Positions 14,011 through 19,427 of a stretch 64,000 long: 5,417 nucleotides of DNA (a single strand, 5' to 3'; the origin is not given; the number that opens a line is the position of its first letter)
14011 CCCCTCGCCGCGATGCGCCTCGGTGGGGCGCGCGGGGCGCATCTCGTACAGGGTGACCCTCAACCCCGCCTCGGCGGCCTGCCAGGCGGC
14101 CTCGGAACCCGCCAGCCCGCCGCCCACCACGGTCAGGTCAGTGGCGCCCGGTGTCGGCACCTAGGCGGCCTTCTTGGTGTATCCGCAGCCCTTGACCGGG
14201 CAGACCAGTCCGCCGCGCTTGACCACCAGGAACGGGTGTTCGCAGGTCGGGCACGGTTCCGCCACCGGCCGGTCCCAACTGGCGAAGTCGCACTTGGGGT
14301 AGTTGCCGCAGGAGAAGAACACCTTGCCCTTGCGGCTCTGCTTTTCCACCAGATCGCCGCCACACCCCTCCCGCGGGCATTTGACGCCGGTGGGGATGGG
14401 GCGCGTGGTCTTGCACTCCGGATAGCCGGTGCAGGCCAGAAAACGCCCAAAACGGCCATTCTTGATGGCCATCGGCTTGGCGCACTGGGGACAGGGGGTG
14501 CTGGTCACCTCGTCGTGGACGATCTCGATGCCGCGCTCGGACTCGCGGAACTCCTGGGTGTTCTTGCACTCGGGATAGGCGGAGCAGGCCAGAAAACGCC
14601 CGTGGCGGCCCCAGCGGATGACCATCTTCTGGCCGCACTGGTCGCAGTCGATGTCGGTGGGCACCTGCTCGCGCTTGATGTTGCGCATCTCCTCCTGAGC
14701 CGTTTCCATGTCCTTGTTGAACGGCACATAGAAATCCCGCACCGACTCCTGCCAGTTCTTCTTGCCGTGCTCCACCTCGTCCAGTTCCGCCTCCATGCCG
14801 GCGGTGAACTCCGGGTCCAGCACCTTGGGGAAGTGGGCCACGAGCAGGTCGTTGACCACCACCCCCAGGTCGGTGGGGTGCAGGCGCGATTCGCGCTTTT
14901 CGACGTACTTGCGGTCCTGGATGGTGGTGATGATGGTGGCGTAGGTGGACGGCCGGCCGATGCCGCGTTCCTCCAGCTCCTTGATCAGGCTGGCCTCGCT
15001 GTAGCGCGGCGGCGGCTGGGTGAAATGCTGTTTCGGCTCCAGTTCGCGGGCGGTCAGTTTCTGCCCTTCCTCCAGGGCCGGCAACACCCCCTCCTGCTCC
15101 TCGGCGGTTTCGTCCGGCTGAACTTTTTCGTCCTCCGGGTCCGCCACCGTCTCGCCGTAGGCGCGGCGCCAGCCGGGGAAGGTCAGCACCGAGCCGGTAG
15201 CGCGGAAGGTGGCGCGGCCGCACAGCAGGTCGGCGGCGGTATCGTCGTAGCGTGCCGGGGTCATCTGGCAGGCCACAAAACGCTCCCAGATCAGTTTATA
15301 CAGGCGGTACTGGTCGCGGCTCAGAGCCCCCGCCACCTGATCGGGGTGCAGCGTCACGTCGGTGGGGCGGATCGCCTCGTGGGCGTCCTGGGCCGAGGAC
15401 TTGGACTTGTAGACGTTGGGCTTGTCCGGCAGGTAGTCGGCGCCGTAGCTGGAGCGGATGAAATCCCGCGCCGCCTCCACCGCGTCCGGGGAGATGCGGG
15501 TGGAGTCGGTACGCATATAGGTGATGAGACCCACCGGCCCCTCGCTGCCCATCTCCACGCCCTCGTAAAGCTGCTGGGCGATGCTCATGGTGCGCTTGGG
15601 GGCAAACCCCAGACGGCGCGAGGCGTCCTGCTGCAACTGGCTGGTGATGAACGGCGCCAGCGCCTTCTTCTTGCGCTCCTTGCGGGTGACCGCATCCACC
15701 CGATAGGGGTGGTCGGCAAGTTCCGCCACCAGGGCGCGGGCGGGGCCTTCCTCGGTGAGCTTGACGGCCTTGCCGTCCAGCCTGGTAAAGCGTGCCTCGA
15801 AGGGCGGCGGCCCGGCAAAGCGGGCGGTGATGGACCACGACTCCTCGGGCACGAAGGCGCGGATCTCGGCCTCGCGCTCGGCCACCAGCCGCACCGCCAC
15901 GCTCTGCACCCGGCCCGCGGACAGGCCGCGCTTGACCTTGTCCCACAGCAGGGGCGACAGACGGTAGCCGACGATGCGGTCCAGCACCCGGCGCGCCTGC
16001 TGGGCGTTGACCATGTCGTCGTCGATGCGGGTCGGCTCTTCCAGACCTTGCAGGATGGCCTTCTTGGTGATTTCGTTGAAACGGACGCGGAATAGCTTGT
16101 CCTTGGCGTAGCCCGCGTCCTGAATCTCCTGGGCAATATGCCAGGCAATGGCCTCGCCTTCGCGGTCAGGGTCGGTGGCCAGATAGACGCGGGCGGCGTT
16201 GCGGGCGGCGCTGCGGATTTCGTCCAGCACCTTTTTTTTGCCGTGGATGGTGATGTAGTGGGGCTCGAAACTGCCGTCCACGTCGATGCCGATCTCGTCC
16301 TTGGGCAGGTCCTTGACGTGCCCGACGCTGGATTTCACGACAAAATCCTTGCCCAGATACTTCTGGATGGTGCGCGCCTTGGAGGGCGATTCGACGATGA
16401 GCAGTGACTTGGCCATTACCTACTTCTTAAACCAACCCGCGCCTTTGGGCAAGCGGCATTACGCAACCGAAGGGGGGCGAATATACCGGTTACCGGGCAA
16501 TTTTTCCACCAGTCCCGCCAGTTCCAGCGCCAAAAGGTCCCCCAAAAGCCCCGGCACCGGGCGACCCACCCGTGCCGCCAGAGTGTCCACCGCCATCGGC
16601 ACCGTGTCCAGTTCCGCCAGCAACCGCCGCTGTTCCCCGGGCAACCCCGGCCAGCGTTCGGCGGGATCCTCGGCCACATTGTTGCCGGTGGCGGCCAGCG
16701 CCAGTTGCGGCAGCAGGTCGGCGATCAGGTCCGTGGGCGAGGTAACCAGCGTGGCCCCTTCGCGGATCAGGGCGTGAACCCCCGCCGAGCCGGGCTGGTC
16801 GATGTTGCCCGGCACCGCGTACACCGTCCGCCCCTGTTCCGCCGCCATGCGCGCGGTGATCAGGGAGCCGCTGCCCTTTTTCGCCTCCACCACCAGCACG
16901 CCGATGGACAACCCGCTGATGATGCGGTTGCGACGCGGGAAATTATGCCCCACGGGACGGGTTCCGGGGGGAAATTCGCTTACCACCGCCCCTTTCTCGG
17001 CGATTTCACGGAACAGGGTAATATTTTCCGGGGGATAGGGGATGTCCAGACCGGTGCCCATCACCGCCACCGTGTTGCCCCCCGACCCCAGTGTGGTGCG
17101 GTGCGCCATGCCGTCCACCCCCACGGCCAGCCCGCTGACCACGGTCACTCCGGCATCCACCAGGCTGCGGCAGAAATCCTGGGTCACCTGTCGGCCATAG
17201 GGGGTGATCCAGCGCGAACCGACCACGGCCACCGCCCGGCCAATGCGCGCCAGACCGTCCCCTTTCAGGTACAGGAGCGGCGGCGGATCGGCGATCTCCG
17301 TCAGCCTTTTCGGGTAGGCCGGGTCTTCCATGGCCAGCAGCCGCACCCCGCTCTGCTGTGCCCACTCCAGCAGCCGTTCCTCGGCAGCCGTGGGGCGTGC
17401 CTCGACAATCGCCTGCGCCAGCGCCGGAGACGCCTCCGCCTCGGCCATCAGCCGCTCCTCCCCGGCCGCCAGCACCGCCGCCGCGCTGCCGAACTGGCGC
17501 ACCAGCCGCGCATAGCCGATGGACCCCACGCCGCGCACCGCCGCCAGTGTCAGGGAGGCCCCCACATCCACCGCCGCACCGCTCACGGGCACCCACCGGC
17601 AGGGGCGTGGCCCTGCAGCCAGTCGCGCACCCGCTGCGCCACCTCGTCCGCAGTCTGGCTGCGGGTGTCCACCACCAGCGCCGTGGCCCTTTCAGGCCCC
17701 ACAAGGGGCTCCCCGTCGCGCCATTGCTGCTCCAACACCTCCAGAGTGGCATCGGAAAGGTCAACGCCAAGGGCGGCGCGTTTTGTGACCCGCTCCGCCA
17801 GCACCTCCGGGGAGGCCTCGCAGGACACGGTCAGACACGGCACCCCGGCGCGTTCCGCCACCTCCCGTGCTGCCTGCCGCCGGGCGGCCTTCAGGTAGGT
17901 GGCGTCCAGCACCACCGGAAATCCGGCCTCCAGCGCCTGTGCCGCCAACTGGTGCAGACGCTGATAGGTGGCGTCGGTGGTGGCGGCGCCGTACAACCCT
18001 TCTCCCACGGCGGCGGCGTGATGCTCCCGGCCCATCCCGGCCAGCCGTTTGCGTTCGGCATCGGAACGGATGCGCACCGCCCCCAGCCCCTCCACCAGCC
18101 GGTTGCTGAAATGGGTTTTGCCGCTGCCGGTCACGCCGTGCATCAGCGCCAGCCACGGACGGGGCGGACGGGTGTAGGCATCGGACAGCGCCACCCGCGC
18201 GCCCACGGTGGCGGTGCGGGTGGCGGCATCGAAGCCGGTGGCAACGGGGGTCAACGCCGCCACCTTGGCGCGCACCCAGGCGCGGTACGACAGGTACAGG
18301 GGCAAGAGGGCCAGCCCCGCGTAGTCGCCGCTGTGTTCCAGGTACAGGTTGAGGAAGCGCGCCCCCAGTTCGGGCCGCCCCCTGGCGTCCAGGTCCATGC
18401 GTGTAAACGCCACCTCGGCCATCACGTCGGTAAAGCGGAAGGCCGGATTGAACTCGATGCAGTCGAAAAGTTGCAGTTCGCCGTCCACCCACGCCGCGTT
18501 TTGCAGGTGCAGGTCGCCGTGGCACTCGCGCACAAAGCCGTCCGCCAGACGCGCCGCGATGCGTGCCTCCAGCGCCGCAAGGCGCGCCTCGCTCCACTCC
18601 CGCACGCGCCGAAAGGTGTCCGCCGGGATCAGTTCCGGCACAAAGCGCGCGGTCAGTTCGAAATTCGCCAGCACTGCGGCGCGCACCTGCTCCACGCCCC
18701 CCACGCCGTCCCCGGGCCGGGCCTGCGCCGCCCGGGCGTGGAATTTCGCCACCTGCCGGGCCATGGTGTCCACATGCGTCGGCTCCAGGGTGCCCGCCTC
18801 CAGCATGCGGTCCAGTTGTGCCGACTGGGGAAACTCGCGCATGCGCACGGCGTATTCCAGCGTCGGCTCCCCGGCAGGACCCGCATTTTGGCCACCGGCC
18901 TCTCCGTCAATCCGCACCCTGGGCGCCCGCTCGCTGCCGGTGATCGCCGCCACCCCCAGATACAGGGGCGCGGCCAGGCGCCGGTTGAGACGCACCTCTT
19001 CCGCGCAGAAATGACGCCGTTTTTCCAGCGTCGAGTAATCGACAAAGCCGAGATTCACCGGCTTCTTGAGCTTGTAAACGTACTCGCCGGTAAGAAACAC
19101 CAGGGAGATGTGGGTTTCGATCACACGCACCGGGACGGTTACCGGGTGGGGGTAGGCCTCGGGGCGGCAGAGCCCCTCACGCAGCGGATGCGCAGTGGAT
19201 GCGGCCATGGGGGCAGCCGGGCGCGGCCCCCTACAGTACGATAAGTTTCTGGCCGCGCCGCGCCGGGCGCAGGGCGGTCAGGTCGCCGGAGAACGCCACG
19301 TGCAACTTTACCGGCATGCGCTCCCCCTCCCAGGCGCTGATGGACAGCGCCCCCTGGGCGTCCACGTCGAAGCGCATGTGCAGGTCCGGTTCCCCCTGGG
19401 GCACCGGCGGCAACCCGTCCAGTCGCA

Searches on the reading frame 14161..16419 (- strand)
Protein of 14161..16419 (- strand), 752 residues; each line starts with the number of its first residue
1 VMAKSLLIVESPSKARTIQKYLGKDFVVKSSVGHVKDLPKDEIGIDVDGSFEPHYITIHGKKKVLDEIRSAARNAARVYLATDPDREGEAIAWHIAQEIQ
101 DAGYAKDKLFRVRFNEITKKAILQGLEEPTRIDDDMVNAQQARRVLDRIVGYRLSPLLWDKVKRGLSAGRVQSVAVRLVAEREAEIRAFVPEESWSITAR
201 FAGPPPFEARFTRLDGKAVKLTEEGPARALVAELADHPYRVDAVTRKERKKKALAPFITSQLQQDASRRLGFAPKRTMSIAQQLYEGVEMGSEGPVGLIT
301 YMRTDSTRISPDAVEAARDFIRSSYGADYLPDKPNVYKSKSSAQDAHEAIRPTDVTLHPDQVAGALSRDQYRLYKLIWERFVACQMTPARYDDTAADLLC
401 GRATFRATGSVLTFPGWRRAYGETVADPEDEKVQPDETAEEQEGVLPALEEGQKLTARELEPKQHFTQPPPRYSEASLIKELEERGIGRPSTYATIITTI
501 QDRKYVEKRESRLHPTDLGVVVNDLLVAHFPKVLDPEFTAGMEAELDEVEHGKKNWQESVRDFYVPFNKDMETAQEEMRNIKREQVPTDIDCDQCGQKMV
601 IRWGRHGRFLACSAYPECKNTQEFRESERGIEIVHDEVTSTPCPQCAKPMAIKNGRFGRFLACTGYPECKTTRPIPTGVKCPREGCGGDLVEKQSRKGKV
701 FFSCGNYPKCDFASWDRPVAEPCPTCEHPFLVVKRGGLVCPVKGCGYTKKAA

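Call 53: search_protein_families(library=pfam, proteins=[window:14161-16419:-], max_evalue=0.00001)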
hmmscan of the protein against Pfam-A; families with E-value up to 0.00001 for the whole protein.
window:14161-16419:- (752 aa): 3 families
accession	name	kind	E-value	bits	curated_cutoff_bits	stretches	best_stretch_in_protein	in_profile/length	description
PF01131.25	Topoisom_bac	-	9.2e-129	430.5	35.1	1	132-559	2-409/411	DNA topoisomerase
PF01396.24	Zn_ribbon_Top1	-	1.4e-39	134.1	32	3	590-624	2-36/39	Topoisomerase DNA binding C4 zinc finger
PF01751.28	Toprim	-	1.3e-23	83.4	23.1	1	6-117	2-96/96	Toprim domain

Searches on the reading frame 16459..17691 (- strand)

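Call 54: search_protein_families(library=pfam, proteins=[window:16459-17691:-], max_evalue=0.00001)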
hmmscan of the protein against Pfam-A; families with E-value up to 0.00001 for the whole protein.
window:16459-17691:- (410 aa): 2 families
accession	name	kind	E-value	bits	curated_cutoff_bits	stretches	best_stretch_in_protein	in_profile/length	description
PF02481.21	DNA_processg_A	-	5.6e-76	254.9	29.6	1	112-317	3-211/212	DNA recombination-mediator protein A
PF17782.7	DprA_WH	-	3.6e-12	46.6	22.9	1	348-401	8-61/61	DprA winged helix domain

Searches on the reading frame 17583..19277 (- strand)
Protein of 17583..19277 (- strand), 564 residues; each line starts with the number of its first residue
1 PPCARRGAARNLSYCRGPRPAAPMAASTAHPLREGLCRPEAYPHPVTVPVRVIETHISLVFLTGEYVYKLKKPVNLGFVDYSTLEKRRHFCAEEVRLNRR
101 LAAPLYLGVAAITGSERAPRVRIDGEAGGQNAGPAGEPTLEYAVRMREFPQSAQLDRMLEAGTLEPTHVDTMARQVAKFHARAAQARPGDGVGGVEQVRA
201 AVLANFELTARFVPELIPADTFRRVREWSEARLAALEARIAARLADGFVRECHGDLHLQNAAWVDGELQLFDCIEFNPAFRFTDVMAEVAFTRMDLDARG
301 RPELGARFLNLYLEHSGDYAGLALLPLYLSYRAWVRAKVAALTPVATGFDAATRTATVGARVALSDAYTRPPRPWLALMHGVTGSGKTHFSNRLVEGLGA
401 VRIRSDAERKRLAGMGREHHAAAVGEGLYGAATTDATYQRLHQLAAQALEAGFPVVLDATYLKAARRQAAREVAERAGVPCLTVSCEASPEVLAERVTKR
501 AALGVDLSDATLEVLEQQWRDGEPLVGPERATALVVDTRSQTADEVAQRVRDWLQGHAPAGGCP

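Call 54: search_protein_families(library=pfam, proteins=[window:17583-19277:-], max_evalue=0.00001)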
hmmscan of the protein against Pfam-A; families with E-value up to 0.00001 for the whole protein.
window:17583-19277:- (564 aa): 1 family
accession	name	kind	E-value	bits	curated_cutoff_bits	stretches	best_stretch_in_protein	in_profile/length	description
PF13671.12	AAA_33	-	2.9e-36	125.3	27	1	376-520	1-138/143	AAA domain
